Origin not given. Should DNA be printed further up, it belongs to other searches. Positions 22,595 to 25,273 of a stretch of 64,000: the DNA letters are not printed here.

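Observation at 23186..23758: GNAT acetyltransferase-like domain inserted inside the UvrC nuclease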

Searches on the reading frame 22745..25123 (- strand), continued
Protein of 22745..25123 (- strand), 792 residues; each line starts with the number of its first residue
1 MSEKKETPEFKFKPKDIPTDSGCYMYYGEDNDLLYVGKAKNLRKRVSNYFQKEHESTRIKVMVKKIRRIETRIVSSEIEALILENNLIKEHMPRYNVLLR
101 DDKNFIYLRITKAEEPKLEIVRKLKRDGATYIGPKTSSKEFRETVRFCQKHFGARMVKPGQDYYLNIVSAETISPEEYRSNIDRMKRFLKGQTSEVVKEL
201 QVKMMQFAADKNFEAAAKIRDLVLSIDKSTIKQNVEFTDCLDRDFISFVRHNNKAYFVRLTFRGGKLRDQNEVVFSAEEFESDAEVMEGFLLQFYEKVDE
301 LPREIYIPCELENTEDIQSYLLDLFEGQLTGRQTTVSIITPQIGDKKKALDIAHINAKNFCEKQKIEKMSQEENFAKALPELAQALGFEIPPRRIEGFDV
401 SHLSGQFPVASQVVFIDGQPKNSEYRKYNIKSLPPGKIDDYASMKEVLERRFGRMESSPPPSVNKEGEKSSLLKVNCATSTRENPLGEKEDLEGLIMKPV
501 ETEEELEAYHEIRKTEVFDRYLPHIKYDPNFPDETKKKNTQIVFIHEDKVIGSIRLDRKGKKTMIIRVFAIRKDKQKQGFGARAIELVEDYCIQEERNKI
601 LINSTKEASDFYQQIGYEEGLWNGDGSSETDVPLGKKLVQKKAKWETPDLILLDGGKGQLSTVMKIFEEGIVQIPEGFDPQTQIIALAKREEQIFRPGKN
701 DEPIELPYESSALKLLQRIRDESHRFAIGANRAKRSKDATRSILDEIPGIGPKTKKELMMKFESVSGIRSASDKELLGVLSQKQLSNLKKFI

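Call 27: find_related_loci(query=A1, collection=genome_contigs, flank=6000)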
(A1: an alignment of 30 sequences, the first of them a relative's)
Query A1 (792 aa) in genome_contigs; peptide patterns used: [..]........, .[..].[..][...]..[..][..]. (x = any residue, [..] = any of these).
600 stretches matched a pattern (row limit reached: there are more); 600 encode a relative of the query (tblastn E <= 1e-3); the best 80 are kept; 80 distinct loci.
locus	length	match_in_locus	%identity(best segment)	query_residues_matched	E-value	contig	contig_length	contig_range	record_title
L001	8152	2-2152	39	15-786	4e-89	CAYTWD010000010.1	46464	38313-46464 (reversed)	MAG TPA_asm: uncultured Candidatus Peribacteria bacterium isolate SRP342105_co2_394 genome assembly, contig: NODE_717_le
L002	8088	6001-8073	37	15-727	5e-88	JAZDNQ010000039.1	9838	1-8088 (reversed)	MAG: Patescibacteria group bacterium isolate MEGAHIT-group-0.717 k141_11188164, whole genome shotgun sequence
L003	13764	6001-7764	36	6-779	5e-85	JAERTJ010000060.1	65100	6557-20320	MAG: Candidatus Neomarinimicrobiota bacterium isolate BH29 c_000000002399, whole genome shotgun sequence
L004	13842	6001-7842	36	1-791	2e-80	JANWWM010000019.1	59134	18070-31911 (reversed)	MAG: Chloroherpetonaceae bacterium isolate SKYG21 k141_191353, whole genome shotgun sequence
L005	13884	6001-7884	35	17-790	3e-79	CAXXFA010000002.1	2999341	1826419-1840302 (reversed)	MAG: Chloroflexota bacterium isolate 89e1c7f9-7971-4734-96c6-435762dbc333 genome assembly, contig: contig_2, whole genom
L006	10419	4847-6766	37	17-791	3e-78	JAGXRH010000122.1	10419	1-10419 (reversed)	MAG: Ignavibacteriales bacterium isolate CROMO_A_84 c_000000563779, whole genome shotgun sequence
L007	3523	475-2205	35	15-776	3e-78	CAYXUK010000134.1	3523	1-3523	MAG TPA_asm: uncultured bacterium isolate SRP077602_co3_64 genome assembly, contig: NODE_60143_length_3523_cov_12.886967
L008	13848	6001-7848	34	3-779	2e-77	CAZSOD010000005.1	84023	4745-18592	MAG TPA_asm: uncultured Ardenticatenaceae bacterium isolate binchicken_co197_395 genome assembly, contig: NODE_225_lengt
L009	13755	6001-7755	35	9-776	8e-77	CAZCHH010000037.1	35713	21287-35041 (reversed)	MAG TPA_asm: uncultured Hyphomicrobiales bacterium isolate SRP239243_co1_429 genome assembly, contig: NODE_1550_length_3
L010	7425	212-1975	38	15-779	2e-76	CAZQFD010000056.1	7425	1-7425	MAG TPA_asm: uncultured Lachnospiraceae bacterium isolate SRP141132_co2_34 genome assembly, contig: NODE_9258_length_742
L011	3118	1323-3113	33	7-779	1e-77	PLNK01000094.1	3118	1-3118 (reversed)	MAG: Chloroflexi bacterium isolate fen_1071 73.20120800_E2D.21_contig_17929, whole genome shotgun sequence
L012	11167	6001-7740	35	13-776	8e-76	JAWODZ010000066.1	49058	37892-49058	MAG: bacterium isolate BLK5-2.bin.76 k191_2014943, whole genome shotgun sequence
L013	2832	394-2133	35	16-777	9e-78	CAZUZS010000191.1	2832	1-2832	MAG TPA_asm: uncultured Calditrichaceae bacterium isolate binchicken_co129_674 genome assembly, contig: NODE_146661_leng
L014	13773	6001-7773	34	13-781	7e-76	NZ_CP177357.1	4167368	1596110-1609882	Rubrivirga sp. IMCC45206 chromosome, complete genome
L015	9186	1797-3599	33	13-785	1e-75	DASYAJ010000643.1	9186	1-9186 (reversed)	MAG TPA_asm: Candidatus Kapaibacterium sp. isolate SMAG_U4877 k141_4479100, whole genome shotgun sequence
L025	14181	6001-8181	36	18-792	4e-73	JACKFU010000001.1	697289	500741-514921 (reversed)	MAG: Candidatus Peribacteria bacterium isolate HK-STAS-PATE-13 HK-STAS-PATE-13_1, whole genome shotgun sequence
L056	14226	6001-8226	34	19-792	2e-69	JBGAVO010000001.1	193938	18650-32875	MAG: Candidatus Peribacteraceae bacterium isolate MAG_MBR_AS.70 MBRAS-70_NODE_1_length_193938_cov_5.570574, whole genome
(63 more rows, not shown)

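Call 29: predict_structure(alignment_id=A1)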
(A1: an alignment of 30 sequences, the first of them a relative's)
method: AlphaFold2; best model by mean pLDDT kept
length: 792 residues; sequences in the alignment: 30
mean_pLDDT: 80.6   pTM: 0.42
mean pLDDT of the five models: 80.6, 80.2, 79.6, 78.7, 77.7
residues with pLDDT >= 90: 224; 70-90: 432; 50-70: 79; < 50: 57
segments of 3 or more residues with pLDDT < 50: 1-6, 98-103, 166-170, 230-233, 457-491
pLDDT, mean of each block of 10 residues (from residue 1): 52 88 89 86 88 70 86 77 75 62 63 84 70 65 81 81 56 77 83 80 85 81 67 62 92 91 82 86 91 84 92 91 73 76 87 89 74 76 91 94 79 91 89 82 90 61 36 31 37 80 93 91 85 86 93 93 91 90 92 88 89 89 82 86 75 92 89 83 90 81 83 92 89 72 78 85 85 90 88 76
secondary structure, 60 per line:
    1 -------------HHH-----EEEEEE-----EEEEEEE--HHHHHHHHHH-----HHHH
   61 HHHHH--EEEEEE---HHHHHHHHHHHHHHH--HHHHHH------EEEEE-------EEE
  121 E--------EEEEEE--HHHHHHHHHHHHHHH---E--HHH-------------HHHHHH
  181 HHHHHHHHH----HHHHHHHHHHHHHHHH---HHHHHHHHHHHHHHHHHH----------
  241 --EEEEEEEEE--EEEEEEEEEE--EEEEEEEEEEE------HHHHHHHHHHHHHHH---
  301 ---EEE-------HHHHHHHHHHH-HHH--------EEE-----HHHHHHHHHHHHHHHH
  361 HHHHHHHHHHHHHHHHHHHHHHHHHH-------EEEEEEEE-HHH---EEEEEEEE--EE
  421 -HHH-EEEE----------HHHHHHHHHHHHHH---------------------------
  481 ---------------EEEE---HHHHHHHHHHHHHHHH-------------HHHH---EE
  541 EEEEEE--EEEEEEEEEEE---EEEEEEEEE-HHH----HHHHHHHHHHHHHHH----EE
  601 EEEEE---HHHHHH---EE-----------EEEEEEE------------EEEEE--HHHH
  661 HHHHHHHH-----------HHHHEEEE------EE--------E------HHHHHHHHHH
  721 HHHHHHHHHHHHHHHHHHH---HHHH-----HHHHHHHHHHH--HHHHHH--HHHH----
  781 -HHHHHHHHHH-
elements in order (helices of 4 or more, strands of 3 or more residues): E22-27 E33-39 H42-51 H57-65 E68-73 H77-91 H94-99 E106-110 E118-121 E130-135 H138-152 H175-189 H194-209 H213-230 E243-251 E254-263 E266-276 H283-297 E304-306 H314-324 E337-339 H345-386 E394-401 E409-416 E426-429 H440-453 E496-499 H503-518 H532-535 E539-546 E549-559 E563-571 H580-594 E599-605 H609-614 E631-637 E650-654 H657-668 H680-683 E684-687 H711-739 H743-746 H752-762 H765-770 H773-776 H782-791

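Call 36: fold_search(model_id=the predicted structure, library=pdb)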
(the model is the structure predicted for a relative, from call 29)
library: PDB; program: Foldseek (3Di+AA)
matches with E <= 10: 1657; with E <= 0.001: 576
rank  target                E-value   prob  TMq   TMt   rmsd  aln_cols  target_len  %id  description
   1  2nrt                  2.2e-13  1.00  0.19  0.63  10.4       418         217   22  Crystal structure of the C-terminal half of UvrC (released 2007-02-06)
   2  2nrv_A                5.7e-13  1.00  0.19  0.62  10.7       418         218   22  Crystal structure of the C-terminal half of UvrC (released 2007-02-06)
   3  2nrx_B                1.5e-12  1.00  0.18  0.64  13.7       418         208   21  Crystal structure of the C-terminal half of UvrC, in the presence of sulfate molecules (released 2007-02-06)
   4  2nrv_B                1.3e-11  1.00  0.19  0.63  10.1       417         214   21  Crystal structure of the C-terminal half of UvrC (released 2007-02-06)
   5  2nrz_B                2.4e-11  1.00  0.18  0.62  12.2       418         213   21  Crystal structure of the C-terminal half of UvrC bound to its catalytic divalent cation (released 2007-02-06)
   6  8b0q                  7.5e-11  1.00  0.19  0.60  16.2       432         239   18  Deinococcus radiodurans UvrC C-terminal half (released 2023-02-15)
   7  8iym_A                3.1e-08  1.00  0.16  0.70   3.9       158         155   23  Crystal structure of a protein acetyltransferase, HP0935 (released 2024-04-10)
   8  8h6c_G                4.0e-08  1.00  0.16  0.69   4.0       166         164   13  Crystal structure of human GCN5 histone acetyltransferase domain bound with malonyl-CoA (released 2023-05-03)
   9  5jph_B                4.4e-08  1.00  0.15  0.77   3.5       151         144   19  Structure of a GNAT acetyltransferase SACOL1063 from Staphylococcus aureus in complex with CoA (released 2016-06-29)
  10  5trm_J                4.7e-08  1.00  0.16  0.71   4.3       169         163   13  Crystal structure of human GCN5 histone acetyltransferase domain (released 2017-12-06)
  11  5jph_A                6.5e-08  1.00  0.16  0.81   2.9       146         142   20  Structure of a GNAT acetyltransferase SACOL1063 from Staphylococcus aureus in complex with CoA (released 2016-06-29)
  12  5trm_C                7.2e-08  1.00  0.17  0.72   3.9       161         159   11  Crystal structure of human GCN5 histone acetyltransferase domain (released 2017-12-06)
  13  5jq4_B                7.2e-08  1.00  0.15  0.74   4.3       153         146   20  Structure of a GNAT acetyltransferase SACOL1063 from Staphylococcus aureus (released 2016-06-29)
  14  8h66_E                7.6e-08  1.00  0.16  0.70   3.5       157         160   14  Crystal structure of human GCN5 histone acetyltransferase domain bound with propionyl-CoA (released 2023-05-03)
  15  5trm_E                8.0e-08  1.00  0.16  0.69   3.9       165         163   14  Crystal structure of human GCN5 histone acetyltransferase domain (released 2017-12-06)
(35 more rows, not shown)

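Call 47: find_encoding_contigs(protein=P0099, flank=6000, max_places=2)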
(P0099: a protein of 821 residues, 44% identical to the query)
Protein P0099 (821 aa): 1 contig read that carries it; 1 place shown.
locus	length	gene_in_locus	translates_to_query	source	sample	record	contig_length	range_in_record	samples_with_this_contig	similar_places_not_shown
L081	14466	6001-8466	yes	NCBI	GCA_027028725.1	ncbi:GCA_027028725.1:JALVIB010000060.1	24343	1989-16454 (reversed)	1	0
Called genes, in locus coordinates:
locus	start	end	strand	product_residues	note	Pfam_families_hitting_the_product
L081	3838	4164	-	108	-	PF18910:DUF5665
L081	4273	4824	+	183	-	-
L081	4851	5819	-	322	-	PF02661:Fic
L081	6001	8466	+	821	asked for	PF01541:GIY-YIG, PF27096:UvrC_M, PF02151:UVR (weak), PF22920:UvrC_RNaseH, PF08459:UvrC_RNaseH_dom, PF04480:DUF559, PF08459:UvrC_RNaseH_dom, PF14520:HHH_5 (weak), +1 more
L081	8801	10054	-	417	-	-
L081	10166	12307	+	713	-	-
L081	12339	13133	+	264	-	PF07963:N_methyl, PF13385:Laminin_G_3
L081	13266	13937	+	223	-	PF00318:Ribosomal_S2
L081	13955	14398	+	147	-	PF09685:MamF_MmsF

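Call 48: find_encoding_contigs(protein=P0027, flank=6000, max_places=2)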
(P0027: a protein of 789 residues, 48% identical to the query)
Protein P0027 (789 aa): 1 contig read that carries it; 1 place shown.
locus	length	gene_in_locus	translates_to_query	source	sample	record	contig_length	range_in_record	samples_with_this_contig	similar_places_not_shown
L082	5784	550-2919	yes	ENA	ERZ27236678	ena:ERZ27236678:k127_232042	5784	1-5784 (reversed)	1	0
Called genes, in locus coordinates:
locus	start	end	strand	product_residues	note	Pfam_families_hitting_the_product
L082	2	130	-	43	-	?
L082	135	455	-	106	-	PF18910:DUF5665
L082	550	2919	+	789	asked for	PF01541:GIY-YIG, PF27096:UvrC_M, PF22920:UvrC_RNaseH, PF08459:UvrC_RNaseH_dom, PF00583:Acetyltransf_1, PF13673:Acetyltransf_10, PF13508:Acetyltransf_7, PF08459:UvrC_RNaseH_dom, +1 more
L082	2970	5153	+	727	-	-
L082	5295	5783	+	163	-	?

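Call 49: find_encoding_contigs(protein=P0003, flank=8000, max_places=2)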
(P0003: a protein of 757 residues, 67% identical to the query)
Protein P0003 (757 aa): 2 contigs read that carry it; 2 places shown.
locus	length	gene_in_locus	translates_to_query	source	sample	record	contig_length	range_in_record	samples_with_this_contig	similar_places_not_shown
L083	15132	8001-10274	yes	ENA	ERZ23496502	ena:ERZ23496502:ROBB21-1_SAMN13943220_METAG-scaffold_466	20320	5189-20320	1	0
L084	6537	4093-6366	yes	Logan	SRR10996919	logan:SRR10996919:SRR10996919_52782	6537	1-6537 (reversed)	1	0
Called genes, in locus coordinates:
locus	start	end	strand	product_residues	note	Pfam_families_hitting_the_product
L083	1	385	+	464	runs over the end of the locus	PF22694:CtpB_N-like (weak), PF00595:PDZ, PF13180:PDZ_2 (weak), PF17820:PDZ_6, PF03572:Peptidase_S41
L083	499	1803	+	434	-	PF04294:VanW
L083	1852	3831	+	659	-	-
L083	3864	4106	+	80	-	-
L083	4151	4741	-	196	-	-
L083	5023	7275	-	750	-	PF00912:Transgly, PF00905:Transpeptidase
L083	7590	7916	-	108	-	PF18910:DUF5665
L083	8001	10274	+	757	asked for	PF01541:GIY-YIG, PF02151:UVR (weak), PF22920:UvrC_RNaseH, PF08459:UvrC_RNaseH_dom, PF13673:Acetyltransf_10, PF00583:Acetyltransf_1, PF13508:Acetyltransf_7, PF08459:UvrC_RNaseH_dom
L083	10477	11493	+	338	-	-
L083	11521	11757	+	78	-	-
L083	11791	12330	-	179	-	-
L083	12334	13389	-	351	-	PF00294:PfkB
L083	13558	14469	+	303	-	-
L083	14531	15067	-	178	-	PF02151:UVR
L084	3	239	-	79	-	?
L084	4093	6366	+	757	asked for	PF01541:GIY-YIG, PF02151:UVR (weak), PF22920:UvrC_RNaseH, PF08459:UvrC_RNaseH_dom, PF13673:Acetyltransf_10, PF00583:Acetyltransf_1, PF13508:Acetyltransf_7, PF08459:UvrC_RNaseH_dom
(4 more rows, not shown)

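Call 52: find_encoding_contigs(protein=P0086, flank=3000, max_places=1)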
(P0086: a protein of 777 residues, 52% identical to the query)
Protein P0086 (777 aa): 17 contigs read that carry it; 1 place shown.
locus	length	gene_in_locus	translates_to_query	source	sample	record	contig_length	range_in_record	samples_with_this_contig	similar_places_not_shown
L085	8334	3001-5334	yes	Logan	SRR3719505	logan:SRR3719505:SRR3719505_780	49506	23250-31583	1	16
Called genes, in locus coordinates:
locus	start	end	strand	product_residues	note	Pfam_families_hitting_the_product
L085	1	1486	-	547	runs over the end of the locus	PF01406:tRNA-synt_1e, PF01921:tRNA-synt_1f (faint), PF09334:tRNA-synt_1g (faint), PF01406:tRNA-synt_1e, PF23493:CysS_C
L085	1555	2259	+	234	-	-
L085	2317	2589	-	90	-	PF02325:CCB3_YggT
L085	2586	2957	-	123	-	PF18910:DUF5665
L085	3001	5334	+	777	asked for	PF01541:GIY-YIG, PF27096:UvrC_M, PF22920:UvrC_RNaseH, PF08459:UvrC_RNaseH_dom, PF10706:Aminoglyc_resit (faint), PF08459:UvrC_RNaseH_dom, PF14520:HHH_5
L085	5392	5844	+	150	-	-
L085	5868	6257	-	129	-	PF02021:UPF0102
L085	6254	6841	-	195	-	PF00625:Guanylate_kin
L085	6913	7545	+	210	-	PF04542:Sigma70_r2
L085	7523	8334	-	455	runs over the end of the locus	PF00595:PDZ, PF13180:PDZ_2 (weak), PF17820:PDZ_6, PF03572:Peptidase_S41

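Call 53: find_encoding_contigs(protein=P0070, flank=3000, max_places=1)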
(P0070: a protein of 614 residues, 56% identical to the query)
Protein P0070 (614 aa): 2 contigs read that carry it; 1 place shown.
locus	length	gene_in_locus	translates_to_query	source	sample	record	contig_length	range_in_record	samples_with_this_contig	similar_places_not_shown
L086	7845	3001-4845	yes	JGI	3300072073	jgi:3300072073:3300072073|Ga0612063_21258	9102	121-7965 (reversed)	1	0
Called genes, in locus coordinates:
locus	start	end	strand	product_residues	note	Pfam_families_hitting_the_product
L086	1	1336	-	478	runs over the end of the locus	PF01406:tRNA-synt_1e, PF09334:tRNA-synt_1g (faint), PF23493:CysS_C (weak)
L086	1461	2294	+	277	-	-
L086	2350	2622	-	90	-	PF02325:CCB3_YggT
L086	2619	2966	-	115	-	PF18910:DUF5665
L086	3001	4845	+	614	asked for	PF01541:GIY-YIG, PF27096:UvrC_M, PF22920:UvrC_RNaseH, PF08459:UvrC_RNaseH_dom, PF14520:HHH_5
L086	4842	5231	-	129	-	PF02021:UPF0102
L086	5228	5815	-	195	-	PF00625:Guanylate_kin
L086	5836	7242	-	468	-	PF00595:PDZ, PF13180:PDZ_2, PF17820:PDZ_6, PF03572:Peptidase_S41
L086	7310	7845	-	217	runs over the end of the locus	?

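Call 54: find_encoding_contigs(protein=P0030, flank=3000, max_places=1)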
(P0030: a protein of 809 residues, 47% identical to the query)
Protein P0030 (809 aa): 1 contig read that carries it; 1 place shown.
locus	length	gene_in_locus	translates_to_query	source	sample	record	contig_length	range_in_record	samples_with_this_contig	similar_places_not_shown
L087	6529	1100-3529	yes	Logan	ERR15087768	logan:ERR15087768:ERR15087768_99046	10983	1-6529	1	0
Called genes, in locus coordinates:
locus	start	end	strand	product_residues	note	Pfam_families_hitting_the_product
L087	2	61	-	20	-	?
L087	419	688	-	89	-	PF02325:CCB3_YggT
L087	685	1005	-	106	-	PF18910:DUF5665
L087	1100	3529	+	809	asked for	PF01541:GIY-YIG, PF27096:UvrC_M, PF02151:UVR (weak), PF22920:UvrC_RNaseH, PF08459:UvrC_RNaseH_dom, PF00583:Acetyltransf_1, PF13673:Acetyltransf_10, PF08459:UvrC_RNaseH_dom, +2 more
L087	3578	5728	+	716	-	-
